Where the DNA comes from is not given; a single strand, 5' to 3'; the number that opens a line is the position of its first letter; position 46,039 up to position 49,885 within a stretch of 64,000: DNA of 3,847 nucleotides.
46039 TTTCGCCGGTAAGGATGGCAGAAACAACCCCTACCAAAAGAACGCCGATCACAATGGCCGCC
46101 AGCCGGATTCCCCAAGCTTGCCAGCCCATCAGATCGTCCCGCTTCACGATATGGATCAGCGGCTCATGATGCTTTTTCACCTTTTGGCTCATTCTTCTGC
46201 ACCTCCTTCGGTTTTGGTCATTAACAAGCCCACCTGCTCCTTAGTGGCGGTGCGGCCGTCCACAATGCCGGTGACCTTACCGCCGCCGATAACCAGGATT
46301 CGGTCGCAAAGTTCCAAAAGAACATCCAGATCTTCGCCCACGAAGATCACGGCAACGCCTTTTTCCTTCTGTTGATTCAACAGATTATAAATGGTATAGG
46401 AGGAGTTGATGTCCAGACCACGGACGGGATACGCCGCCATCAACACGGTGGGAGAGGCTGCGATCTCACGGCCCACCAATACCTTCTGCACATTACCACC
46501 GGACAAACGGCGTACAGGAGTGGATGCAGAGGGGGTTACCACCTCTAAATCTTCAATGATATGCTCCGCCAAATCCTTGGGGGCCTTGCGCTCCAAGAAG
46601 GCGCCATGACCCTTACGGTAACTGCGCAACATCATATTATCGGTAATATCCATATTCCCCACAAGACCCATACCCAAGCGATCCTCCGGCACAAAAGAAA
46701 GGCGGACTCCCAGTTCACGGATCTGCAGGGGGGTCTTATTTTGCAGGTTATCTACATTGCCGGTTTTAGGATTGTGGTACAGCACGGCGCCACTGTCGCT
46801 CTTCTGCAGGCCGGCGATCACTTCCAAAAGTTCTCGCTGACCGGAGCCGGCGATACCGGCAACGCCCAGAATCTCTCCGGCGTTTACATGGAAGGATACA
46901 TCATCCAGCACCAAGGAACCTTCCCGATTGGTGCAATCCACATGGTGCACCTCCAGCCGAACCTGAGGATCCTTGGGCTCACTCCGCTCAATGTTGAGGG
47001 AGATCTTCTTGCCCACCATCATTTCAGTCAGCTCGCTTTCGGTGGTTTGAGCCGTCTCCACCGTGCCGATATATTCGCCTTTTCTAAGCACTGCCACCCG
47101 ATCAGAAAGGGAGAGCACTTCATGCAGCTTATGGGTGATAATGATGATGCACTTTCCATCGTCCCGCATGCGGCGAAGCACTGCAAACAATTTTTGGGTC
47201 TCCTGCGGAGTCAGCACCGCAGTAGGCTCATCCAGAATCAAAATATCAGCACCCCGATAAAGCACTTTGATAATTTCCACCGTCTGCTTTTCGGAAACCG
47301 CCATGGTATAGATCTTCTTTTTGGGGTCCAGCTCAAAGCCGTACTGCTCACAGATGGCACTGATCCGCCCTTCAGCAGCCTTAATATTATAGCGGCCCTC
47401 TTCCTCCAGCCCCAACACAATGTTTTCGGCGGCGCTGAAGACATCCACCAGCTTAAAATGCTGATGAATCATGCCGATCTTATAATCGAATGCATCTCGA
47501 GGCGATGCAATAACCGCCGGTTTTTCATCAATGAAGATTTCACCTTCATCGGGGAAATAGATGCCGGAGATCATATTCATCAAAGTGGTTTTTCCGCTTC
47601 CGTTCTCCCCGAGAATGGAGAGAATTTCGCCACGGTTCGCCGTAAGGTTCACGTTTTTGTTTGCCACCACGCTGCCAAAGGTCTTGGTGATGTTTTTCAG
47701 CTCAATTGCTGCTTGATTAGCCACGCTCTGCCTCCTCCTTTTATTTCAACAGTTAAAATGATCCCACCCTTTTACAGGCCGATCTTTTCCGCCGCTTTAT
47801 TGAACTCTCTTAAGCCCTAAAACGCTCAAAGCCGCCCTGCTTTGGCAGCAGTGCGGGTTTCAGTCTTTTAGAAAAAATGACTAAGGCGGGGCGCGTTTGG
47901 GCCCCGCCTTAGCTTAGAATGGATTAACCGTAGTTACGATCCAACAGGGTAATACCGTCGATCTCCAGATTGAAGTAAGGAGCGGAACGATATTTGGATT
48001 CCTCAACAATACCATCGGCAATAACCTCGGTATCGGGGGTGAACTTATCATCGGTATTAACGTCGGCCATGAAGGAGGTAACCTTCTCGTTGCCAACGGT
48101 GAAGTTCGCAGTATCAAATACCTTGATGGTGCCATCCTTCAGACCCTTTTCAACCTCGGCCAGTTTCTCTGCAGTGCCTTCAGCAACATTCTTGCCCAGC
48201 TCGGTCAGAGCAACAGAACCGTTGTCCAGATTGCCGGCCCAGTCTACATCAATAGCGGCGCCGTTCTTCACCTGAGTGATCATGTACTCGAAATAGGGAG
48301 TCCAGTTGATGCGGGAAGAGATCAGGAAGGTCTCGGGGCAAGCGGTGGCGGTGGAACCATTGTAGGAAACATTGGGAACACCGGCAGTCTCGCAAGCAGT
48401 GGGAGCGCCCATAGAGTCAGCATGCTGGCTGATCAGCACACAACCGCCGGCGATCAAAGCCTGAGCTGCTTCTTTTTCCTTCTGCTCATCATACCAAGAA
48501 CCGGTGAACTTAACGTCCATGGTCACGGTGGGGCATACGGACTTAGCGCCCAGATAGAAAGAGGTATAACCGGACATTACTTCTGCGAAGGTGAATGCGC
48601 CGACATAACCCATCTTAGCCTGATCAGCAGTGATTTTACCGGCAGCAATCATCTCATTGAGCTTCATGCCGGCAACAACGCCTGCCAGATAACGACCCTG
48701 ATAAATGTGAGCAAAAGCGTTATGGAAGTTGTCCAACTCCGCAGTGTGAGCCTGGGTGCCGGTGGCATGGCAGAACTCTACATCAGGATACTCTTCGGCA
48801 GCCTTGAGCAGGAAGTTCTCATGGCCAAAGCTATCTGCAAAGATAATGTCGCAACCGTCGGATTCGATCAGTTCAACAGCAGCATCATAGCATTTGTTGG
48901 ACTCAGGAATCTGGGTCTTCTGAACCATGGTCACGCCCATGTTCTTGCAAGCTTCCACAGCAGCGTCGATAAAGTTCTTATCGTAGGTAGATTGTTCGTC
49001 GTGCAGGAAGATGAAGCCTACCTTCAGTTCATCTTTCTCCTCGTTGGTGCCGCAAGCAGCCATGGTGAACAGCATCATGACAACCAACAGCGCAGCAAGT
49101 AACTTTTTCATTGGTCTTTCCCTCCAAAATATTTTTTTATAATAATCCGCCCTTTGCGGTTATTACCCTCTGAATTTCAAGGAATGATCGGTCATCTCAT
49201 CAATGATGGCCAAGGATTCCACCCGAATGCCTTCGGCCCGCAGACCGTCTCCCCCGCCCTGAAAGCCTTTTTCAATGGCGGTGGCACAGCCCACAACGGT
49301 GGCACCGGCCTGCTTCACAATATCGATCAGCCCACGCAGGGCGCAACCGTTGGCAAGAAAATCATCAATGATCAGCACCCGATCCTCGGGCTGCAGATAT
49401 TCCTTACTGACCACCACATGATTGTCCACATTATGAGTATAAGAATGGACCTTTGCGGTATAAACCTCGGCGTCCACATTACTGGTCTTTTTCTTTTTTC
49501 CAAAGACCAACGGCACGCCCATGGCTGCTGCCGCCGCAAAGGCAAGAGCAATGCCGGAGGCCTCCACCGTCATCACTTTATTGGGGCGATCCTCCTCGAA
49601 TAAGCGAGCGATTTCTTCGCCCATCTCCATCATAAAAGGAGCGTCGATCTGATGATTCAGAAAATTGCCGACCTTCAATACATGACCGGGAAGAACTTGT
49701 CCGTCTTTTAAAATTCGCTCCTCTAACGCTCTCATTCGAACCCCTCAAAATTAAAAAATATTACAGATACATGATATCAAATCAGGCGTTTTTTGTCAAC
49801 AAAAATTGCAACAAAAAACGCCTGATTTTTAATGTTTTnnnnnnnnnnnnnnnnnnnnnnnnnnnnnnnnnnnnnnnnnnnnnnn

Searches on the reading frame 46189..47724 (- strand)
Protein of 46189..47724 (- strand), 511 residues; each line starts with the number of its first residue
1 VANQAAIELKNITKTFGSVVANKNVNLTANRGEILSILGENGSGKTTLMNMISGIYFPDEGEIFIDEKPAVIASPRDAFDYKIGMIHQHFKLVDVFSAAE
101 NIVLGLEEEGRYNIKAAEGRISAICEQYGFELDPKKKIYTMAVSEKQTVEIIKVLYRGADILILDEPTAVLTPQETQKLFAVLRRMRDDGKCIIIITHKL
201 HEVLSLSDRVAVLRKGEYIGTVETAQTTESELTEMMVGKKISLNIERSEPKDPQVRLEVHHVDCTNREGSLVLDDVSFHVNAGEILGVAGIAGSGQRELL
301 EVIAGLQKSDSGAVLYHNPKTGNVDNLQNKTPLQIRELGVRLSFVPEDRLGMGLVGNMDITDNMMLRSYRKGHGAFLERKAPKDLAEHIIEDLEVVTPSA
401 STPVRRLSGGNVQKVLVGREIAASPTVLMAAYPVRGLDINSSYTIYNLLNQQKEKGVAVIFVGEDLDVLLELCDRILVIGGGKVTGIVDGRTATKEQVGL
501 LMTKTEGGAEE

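Call 9: search_protein_families(library=pfam, proteins=[window:46189-47724:-], max_evalue=1)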
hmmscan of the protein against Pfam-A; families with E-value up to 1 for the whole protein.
window:46189-47724:- (511 aa): 21 families
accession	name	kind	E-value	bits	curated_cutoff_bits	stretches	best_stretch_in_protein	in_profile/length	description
PF00005.33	ABC_tran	-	2.9e-43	148.2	25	2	23-169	2-137/137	ABC transporter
PF13476.12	AAA_23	-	0.00017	22.7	27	1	16-54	7-41/201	AAA domain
PF13304.12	AAA_21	-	0.00033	21.3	27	1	36-82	3-55/304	AAA domain, putative AbiEii toxin, Type IV TA system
PF13401.12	AAA_22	-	0.0011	19.7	27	1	33-198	6-124/130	AAA domain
PF02463.25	SMC_N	-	0.0015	18.4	40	1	33-52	25-44/220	RecF/RecN/SMC N terminal domain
PF00308.24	Bac_DnaA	-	0.0033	18.1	23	1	143-210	83-151/162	Bacterial DnaA ATPAse domain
PF13555.12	AAA_29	-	0.0035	17.5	27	1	30-58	20-48/61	P-loop containing region of AAA domain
PF13604.12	AAA_30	-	0.009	16.2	27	0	28-56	14-42/191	AAA domain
PF20720.3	nSTAND3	-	0.015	15.4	27.2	1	33-59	18-44/155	Novel STAND NTPase 3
PF13175.12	AAA_15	-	0.034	14.2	32.1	0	30-53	24-44/374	AAA ATPase domain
PF06745.19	ATPase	-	0.041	13.7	26.6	1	31-130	18-120/231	KaiC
PF25199.1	nSTAND_NTPase5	-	0.048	13.9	34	0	25-49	34-58/145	Novel STAND NTPase 5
PF13173.12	AAA_14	-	0.062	13.8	27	0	33-57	3-27/129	AAA domain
PF25683.1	URGCP_GTPase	-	0.063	12.4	55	1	28-58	185-215/396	URGCP-like GTPase domain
PF00004.35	AAA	-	0.077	13.9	21.2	0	140-198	38-109/131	ATPase family associated with various cellular activities (AAA)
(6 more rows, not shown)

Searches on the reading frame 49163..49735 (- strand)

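Call 33: search_protein_families(library=ncbifam, proteins=[window:49163-49735:-], max_evalue=0.01)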
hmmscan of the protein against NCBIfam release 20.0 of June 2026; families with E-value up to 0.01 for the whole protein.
window:49163-49735:- (190 aa): 23 families
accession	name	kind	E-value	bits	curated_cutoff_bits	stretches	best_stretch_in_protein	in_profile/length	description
NF006671.0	PRK09219.1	equivalog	8.8e-76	253.7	177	1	1-189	1-189/192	xanthine phosphoribosyltransferase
TIGR01744.1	XPRTase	equivalog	1.2e-68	230.5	164.45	1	1-185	1-185/191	xanthine phosphoribosyltransferase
NF006328.0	PRK08558.1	equivalog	4e-22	79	184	1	31-159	92-218/238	adenine phosphoribosyltransferase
TIGR01743.1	purR_Bsub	equivalog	1.9e-18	66.4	258.7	1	4-156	85-233/268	pur operon repressor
NF040646.1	HPT_Archaea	equivalog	5.4e-15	55.5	200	1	30-179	34-175/184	hypoxanthine/guanine phosphoribosyltransferase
NF002635.0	PRK02304.1-4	subfamily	9.2e-15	54.6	146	1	30-179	34-175/188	adenine phosphoribosyltransferase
NF002636.0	PRK02304.1-5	equivalog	4.5e-14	52.3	125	1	35-165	39-165/176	adenine phosphoribosyltransferase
NF009211.0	PRK12560.1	equivalog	2.5e-13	50.2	188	1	35-180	37-178/187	adenine phosphoribosyltransferase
NF002634.0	PRK02304.1-3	equivalog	3.8e-12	46.3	170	1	40-176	45-177/182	adenine phosphoribosyltransferase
NF002633.0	PRK02304.1-2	equivalog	7.3e-12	45.4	224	1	40-163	38-157/172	adenine phosphoribosyltransferase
TIGR01090.1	apt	equivalog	1.3e-11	44.9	185.85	1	41-171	37-162/169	adenine phosphoribosyltransferase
NF002632.0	PRK02304.1-1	equivalog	1.5e-11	44.4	243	1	43-176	49-178/183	adenine phosphoribosyltransferase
NF005592.0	PRK07322.1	subfamily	4.8e-11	42.4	143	1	31-157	34-160/180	adenine phosphoribosyltransferase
NF002620.0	PRK02277.1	subfamily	9.4e-08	31.9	115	1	47-176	83-195/201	orotate phosphoribosyltransferase-like protein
TIGR01367.1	pyrE_Therm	equivalog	4.9e-06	26.3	150.25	1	114-160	102-148/187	orotate phosphoribosyltransferase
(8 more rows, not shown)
